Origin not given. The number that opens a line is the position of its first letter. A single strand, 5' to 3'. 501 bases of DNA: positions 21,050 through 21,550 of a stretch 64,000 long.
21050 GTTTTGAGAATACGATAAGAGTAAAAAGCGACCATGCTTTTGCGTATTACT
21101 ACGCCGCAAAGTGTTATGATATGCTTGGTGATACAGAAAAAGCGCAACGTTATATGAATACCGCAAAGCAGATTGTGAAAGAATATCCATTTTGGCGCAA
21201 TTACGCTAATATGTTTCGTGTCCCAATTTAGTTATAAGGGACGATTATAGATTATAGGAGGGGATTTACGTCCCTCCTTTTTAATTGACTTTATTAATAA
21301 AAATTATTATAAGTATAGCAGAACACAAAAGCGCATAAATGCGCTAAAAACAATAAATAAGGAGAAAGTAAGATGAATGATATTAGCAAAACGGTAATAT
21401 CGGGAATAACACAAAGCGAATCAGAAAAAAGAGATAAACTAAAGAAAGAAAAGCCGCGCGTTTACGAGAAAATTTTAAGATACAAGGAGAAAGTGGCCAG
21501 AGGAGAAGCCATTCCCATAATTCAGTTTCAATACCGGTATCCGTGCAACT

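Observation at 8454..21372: One terminator-promoter-leader module repeated five times, each wiring a single tailoring gene (three radical-SAM, NeuB-cupin, Nudix-like)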

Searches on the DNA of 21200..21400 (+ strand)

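Call 44: search_rna_families(source=window, start=21200, end=21400, threshold=evalue, max_evalue=10)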
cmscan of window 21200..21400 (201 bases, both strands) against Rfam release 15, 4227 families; matches with E-value up to 10: 8.
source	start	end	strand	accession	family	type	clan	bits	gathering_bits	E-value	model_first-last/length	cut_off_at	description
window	21205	21349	-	RF04088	MIR812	Gene; miRNA;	-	20.8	80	2.3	1-205/205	no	MIR812 microRNA precursor family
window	21241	21341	+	RF01054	preQ1-II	Cis-reg; riboswitch;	-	20.2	47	0.32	1-99/99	no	PreQ1-II (pre queuosine) riboswitch aptamer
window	21239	21310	+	RF01479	rli48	Gene; sRNA;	-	17.3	100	0.96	1-149/149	no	Listeria sRNA rli48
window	21255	21307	+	RF02527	SSRC38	Gene; sRNA;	-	14.1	80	2.5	1-166/166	no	Streptococcus sRNA SSRC38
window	21263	21313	-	RF02934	caiA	Gene; sRNA;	-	14.1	55.5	6.6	1-78/78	no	caiA RNA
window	21329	21375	+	RF02980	freshwater-2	Cis-reg;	-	13.5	49.9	8.4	1-84/84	no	freshwater-2 RNA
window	21248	21311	+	RF01858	RsaF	Gene; sRNA;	-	13.4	60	4.7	1-119/119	no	RNA Staph. aureus F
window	21224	21345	+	RF02634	EF3314_EF3315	Gene; sRNA;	-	12.3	100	1.1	1-141/141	no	Enterococcus sRNA EF3314_EF3315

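Call 84: search_dna_similar(query=window:21232-21380:+, collection=phages, mode=distant, max_evalue=0.01, max_rows=10)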
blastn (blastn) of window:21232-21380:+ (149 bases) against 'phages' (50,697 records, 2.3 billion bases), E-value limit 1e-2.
No match.
